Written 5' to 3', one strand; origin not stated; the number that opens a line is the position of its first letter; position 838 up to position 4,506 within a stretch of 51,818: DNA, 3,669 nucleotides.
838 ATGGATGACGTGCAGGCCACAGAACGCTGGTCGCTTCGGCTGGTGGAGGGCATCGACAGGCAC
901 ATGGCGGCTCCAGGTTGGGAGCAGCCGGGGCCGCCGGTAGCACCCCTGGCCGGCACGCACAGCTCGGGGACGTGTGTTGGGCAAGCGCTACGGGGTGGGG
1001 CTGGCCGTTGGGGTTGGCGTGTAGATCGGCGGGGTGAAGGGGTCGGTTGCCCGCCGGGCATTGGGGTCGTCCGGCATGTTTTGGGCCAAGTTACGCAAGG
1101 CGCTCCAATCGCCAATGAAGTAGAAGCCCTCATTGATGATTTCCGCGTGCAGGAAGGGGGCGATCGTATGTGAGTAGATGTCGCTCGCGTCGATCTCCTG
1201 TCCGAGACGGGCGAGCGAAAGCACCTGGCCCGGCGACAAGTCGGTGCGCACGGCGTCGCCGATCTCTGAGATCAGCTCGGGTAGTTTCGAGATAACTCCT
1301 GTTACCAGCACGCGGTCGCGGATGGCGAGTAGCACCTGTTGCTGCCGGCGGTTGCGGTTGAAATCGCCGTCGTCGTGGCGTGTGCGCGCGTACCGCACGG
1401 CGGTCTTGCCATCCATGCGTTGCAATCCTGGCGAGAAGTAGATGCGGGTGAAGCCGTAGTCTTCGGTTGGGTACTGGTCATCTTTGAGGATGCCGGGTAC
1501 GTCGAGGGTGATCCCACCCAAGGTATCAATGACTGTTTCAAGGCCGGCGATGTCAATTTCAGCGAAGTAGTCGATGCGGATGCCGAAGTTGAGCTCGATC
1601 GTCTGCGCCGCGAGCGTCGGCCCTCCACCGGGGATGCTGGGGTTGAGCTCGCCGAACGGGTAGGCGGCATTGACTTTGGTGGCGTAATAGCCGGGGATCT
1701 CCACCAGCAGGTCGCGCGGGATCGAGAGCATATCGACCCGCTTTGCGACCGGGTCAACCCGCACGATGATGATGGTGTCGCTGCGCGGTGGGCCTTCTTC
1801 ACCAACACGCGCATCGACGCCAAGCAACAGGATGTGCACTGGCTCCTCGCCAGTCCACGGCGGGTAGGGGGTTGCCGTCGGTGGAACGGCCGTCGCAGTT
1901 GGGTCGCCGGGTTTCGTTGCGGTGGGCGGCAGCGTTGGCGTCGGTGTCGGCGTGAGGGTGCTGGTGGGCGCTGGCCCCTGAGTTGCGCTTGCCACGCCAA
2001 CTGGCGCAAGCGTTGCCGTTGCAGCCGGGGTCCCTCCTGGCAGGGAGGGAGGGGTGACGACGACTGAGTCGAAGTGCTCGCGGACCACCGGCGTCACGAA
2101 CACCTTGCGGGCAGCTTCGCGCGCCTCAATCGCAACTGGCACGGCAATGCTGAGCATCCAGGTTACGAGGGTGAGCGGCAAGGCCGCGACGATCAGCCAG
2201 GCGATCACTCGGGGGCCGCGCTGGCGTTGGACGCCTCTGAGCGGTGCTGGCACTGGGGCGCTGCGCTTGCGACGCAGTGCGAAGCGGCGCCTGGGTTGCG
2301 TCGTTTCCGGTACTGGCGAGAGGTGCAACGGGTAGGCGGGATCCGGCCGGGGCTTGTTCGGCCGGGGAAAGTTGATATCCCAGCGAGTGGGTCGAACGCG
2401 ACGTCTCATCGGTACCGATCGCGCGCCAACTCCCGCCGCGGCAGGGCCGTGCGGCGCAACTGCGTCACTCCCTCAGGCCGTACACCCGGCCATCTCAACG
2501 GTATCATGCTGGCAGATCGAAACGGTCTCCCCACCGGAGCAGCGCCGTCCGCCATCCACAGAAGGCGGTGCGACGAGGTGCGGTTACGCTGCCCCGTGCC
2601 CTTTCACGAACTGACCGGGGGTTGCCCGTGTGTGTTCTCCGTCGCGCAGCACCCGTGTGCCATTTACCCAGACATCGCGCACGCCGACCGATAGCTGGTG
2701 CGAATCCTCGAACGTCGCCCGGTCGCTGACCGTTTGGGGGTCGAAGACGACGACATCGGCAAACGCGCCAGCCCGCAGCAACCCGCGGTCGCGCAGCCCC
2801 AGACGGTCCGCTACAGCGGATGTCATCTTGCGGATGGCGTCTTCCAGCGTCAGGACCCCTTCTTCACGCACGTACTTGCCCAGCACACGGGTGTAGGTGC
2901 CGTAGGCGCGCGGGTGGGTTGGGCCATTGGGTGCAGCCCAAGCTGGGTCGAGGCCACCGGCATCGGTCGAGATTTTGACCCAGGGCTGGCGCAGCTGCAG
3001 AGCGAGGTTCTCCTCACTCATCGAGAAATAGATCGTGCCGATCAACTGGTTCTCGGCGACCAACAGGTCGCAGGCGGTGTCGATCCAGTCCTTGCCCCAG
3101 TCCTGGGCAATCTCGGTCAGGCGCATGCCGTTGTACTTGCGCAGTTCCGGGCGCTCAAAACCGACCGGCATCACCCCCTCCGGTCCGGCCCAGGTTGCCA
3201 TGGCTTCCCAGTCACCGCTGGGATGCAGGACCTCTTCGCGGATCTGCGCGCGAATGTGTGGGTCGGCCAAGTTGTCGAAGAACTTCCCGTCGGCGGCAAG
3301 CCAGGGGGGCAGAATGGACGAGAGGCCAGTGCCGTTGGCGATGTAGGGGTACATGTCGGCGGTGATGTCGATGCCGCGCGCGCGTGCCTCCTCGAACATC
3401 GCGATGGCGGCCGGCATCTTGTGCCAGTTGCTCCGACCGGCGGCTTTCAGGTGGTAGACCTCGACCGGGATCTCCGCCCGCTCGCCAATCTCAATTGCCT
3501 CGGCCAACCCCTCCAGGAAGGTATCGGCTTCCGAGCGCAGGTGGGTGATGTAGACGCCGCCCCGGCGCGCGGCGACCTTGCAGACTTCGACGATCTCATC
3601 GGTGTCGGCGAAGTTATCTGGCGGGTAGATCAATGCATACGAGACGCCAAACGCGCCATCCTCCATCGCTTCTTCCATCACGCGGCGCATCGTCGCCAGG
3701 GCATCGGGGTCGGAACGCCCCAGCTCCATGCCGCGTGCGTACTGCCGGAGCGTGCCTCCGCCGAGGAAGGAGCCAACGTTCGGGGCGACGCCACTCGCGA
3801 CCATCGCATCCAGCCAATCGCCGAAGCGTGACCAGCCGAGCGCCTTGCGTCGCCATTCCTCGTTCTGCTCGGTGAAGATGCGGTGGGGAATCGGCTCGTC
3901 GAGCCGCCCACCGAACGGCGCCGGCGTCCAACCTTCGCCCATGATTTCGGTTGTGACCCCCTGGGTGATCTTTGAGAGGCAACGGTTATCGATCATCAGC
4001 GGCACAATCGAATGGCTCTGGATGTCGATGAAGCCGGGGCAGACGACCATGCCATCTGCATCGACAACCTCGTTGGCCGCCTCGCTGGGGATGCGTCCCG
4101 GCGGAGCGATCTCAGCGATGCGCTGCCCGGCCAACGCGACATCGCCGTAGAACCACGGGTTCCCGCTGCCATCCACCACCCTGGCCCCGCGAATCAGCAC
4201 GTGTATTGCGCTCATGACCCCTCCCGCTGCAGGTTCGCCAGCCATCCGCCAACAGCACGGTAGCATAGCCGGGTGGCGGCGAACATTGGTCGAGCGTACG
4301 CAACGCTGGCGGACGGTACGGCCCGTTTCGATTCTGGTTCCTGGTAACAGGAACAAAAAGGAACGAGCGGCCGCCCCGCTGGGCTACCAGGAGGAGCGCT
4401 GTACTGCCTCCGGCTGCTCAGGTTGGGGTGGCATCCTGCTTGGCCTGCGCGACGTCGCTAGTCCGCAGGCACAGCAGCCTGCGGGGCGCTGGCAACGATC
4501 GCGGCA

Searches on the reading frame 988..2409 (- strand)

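Call 70: search_protein_families(library=pfam, proteins=[window:988-2409:-], max_evalue=0.00001)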
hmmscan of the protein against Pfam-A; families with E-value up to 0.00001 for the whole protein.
window:988-2409:- (473 aa): 1 family
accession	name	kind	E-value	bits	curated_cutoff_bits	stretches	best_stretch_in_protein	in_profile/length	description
PF03816.19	LytR_cpsA_psr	-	1.3e-40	139.5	24.6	1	209-366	1-147/150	LytR_cpsA_psr family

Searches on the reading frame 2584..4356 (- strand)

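Call 70: search_protein_families(library=pfam, proteins=[window:2584-4356:-], max_evalue=0.00001)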
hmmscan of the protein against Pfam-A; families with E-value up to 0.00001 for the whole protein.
window:2584-4356:- (590 aa): 2 families
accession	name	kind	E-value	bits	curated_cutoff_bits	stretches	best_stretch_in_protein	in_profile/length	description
PF07969.17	Amidohydro_3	-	5.6e-20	72.7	29.7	1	481-569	383-471/472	Amidohydrolase family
PF01979.26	Amidohydro_1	-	2.4e-11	43.9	25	0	494-568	275-344/345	Amidohydrolase family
